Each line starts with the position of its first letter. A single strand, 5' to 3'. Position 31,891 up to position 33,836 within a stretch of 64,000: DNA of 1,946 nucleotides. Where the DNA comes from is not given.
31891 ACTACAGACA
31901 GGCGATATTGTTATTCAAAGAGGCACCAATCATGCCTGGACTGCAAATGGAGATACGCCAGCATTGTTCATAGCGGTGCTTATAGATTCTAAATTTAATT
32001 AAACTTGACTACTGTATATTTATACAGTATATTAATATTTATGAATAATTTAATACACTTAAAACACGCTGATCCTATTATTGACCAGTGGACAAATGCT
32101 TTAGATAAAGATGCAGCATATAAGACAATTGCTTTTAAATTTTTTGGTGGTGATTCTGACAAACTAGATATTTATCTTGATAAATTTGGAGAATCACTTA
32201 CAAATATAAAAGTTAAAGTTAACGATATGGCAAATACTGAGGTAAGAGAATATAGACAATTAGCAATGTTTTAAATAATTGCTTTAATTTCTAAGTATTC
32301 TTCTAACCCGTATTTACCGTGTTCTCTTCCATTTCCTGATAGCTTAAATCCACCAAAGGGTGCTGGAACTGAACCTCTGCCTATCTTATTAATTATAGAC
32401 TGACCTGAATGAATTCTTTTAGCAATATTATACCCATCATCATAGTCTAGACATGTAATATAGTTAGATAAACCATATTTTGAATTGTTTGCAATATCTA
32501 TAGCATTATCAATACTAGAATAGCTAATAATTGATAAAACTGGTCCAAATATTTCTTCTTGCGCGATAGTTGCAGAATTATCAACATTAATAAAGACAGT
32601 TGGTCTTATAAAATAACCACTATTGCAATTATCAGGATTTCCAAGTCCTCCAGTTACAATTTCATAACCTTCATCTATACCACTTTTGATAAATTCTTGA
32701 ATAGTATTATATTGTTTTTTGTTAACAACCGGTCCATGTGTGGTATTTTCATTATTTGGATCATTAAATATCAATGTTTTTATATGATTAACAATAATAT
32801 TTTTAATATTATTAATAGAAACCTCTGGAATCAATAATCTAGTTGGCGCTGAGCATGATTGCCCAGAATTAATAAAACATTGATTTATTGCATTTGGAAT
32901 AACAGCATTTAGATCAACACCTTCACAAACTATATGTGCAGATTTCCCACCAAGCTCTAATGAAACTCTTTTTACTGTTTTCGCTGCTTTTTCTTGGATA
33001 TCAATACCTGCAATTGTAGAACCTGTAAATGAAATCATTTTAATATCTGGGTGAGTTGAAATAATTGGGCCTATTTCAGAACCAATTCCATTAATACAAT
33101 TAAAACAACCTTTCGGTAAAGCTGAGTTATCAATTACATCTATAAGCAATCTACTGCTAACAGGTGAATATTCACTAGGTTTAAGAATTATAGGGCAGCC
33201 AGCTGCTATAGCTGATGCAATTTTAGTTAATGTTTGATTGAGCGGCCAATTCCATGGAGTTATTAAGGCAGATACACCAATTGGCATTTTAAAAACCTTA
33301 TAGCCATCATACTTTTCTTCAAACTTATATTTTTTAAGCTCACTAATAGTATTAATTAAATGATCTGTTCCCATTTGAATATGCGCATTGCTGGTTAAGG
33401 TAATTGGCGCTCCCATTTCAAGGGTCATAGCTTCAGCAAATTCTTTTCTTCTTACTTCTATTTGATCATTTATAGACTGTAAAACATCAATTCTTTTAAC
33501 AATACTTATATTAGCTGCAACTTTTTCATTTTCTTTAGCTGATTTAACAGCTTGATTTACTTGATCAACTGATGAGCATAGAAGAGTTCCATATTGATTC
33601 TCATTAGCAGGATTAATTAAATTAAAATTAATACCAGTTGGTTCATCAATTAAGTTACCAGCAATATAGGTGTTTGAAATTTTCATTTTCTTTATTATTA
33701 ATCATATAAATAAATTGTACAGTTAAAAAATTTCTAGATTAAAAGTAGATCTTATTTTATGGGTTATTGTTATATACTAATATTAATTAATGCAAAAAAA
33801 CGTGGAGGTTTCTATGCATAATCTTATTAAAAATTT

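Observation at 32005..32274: Near-consensus LexA box inside the spacer of a promoter driving an apparently leaderless 77-aa orphan gene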

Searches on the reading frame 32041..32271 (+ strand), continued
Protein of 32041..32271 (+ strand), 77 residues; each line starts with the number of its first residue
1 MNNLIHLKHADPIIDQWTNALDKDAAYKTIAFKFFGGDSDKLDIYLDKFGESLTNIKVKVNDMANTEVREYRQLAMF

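Call 58: search_solved_structures(query=A3, max_evalue=10, show_alignments=3)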
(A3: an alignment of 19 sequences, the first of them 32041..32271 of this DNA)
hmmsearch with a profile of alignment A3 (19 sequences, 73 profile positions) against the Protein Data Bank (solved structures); distinct sequences matched with E-value up to 10: 5.
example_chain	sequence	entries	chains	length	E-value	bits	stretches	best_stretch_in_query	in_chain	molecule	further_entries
2w6r_A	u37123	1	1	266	0.49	14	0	25-53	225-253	IMIDAZOLE GLYCEROL PHOSPHATE SYNTHASE SUBUNIT HISF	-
4ouq_A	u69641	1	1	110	0.49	14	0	11-38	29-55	Uncharacterized protein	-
9tav_A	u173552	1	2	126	0.8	13.3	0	31-56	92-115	De novo photoenzyme photoABLE2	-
9ehu_A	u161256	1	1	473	1.5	12.5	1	4-30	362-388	Gamak virus attachment protein head domain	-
9tau_A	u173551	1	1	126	2.3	11.8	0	31-55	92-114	De novo photoenzyme variant ABLE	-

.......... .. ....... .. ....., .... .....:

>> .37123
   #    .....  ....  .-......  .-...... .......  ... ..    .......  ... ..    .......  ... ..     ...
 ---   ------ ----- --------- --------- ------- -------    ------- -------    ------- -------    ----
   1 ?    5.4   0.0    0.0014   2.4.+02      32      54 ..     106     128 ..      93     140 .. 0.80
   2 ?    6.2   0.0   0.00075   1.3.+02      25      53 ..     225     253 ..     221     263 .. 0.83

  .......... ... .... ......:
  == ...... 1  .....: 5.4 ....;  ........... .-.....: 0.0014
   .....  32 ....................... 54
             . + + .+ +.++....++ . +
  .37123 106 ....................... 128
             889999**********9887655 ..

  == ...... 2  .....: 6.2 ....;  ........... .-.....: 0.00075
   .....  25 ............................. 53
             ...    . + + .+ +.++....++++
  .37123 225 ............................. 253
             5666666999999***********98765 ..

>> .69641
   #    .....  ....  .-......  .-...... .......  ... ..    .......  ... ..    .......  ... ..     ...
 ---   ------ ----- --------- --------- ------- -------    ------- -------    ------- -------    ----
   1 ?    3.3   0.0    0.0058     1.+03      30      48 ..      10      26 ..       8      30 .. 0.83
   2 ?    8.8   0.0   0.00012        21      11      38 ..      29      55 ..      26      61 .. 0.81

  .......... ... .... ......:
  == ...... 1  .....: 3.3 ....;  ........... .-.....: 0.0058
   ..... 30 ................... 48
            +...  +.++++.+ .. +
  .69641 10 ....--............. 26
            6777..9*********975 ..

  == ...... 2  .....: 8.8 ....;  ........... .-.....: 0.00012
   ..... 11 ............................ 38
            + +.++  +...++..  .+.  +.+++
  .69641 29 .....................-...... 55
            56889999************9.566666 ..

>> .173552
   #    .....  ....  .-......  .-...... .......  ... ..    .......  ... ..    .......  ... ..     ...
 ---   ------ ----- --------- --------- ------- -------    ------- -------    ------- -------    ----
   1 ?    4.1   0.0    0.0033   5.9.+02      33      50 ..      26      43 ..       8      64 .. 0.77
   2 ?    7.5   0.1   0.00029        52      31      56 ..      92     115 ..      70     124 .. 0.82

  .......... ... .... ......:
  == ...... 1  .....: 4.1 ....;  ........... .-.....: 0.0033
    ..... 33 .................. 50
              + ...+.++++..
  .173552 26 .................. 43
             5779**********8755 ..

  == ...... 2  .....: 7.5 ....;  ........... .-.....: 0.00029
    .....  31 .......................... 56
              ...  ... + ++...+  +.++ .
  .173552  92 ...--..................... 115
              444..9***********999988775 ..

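Call 70: predict_structure(alignment_id=A3)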
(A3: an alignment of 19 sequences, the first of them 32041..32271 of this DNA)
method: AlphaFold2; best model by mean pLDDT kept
length: 77 residues; sequences in the alignment: 19
mean_pLDDT: 70.7   pTM: 0.44
mean pLDDT of the five models: 70.7, 66.0, 65.2, 64.9, 63.0
residues with pLDDT >= 90: 0; 70-90: 43; 50-70: 25; < 50: 9
segments of 3 or more residues with pLDDT < 50: 57-59, 61-63
pLDDT, mean of each block of 10 residues (from residue 1): 56 83 85 85 78 52 57 70
secondary structure, 60 per line:
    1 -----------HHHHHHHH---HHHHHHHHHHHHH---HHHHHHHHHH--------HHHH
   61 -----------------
elements in order: H12-19 H23-35 H39-48 H57-60

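Call 73: find_related_loci(query=A4, collection=viral_contigs, flank=5000)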
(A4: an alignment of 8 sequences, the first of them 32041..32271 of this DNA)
Query A4 (77 aa) in viral_contigs; peptide patterns used: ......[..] (x = any residue, [..] = any of these).
94 stretches matched a pattern, but none encodes a relative of the query by tblastn (E <= 1e-3).

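Call 74: search_dna_similar(query=window:32041-32271:+, collection=phages, mode=protein, max_evalue=1)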
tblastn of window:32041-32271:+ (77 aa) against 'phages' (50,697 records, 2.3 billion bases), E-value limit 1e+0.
No match.

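Call 75: fold_search(model_id=the predicted structure, library=pdb)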
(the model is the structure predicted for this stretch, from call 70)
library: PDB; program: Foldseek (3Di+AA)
matches with E <= 10: 7; with E <= 0.001: 0
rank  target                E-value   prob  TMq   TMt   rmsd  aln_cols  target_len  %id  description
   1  1ddg_A                6.2e+00  0.10  0.26  0.07   2.5        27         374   22  CRYSTAL STRUCTURE OF SIR-FP60 (released 2000-11-13)
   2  6efv                  7.1e+00  0.08  0.27  0.05   6.7        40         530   20  The NADPH-dependent sulfite reductase flavoprotein adopts an extended conformation that is unique to this diflavin reduc (released 2019-02-27)
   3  4tma_C                8.0e+00  0.06  0.33  0.07  10.0        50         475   28  Crystal structure of gyrase bound to its inhibitor YacG (released 2014-07-23)
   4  5gxu_A                8.6e+00  0.08  0.28  0.05   3.1        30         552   23  Cystal structure of Arabidopsis ATR2 (released 2017-01-25)
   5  5bs8_A                9.1e+00  0.12  0.36  0.07   2.0        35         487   17  Crystal structure of a topoisomerase II complex (released 2016-03-02)
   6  6oep_A                9.7e+00  0.07  0.34  0.05   8.6        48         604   19  Cryo-EM structure of mouse RAG1/2 12RSS-NFC/23RSS-PRC complex (DNA1) (released 2020-01-29)
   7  9mf4_A                9.7e+00  0.04  0.28  0.03  11.0        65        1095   18  De novo designed minibinder complexed with Clostridioides difficile Toxin B (released 2025-09-17)

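Call 81: search_protein_families(library=padloc, proteins=[window:32041-32271:+, P0041, P0055, P0050], max_evalue=1)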
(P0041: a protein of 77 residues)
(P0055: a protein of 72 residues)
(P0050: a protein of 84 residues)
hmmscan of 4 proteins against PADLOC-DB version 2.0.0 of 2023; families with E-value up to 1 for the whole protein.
window:32041-32271:+ (77 aa): 0 families

P0041 (77 aa): 0 families

P0055 (72 aa): 0 families

P0050 (84 aa): 0 families

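Call 82: search_protein_families(library=pfam, alignment_id=A3, max_evalue=1)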
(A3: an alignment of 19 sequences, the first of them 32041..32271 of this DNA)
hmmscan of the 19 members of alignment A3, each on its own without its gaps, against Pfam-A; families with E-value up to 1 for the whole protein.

A. member 1, window:32041-32271:+ (77 aa): 0 families

B. families by the number of members that match (of 19 scanned): 9 families
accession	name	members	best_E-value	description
PF03930.20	Flp_N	2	0.029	Recombinase Flp protein N-terminus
PF22714.1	SNaCT8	1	0.0014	Short NACHT-associated C-Terminal domain, family 8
PF23355.1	IFT52_GIFT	1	0.0048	IFT52 GIFT domain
PF21931.2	ABM-like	1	0.061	ABM-like domain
PF16752.10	TBCC_N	1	0.076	Tubulin-specific chaperone C N-terminal domain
PF13123.11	DUF3978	1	0.087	Protein of unknown function (DUF3978)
PF21651.2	DUF6858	1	0.1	Family of unknown function (DUF6858)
PF16459.11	Phage_TAC_13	1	0.14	Phage tail assembly chaperone, TAC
PF09784.14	L31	1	0.16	Mitochondrial ribosomal protein L31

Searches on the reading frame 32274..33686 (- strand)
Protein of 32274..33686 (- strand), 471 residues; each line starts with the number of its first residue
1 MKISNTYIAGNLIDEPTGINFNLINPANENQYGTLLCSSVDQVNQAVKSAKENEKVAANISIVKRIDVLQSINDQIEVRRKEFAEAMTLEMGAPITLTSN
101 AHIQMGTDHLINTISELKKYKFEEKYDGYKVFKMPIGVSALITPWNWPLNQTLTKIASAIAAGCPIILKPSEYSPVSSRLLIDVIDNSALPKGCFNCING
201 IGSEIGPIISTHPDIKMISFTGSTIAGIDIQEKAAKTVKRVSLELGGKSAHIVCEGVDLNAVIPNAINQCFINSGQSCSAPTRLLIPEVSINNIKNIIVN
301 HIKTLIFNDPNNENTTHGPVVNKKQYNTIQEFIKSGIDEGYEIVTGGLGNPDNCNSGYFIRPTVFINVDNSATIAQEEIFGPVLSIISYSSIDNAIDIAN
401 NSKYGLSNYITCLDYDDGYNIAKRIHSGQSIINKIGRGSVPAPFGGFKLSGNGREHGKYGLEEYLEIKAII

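Call 8: search_protein_families(library=pfam, proteins=[window:32274-33686:-], max_evalue=1)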
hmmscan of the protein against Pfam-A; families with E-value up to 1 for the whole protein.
window:32274-33686:- (471 aa): 2 families
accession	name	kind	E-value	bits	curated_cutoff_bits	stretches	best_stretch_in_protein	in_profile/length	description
PF00171.27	Aldedh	-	7.2e-135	450.5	23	1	21-470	9-461/461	Aldehyde dehydrogenase family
PF09074.15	Mer2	-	0.058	13.6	27.7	1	32-114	56-132/193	Mer2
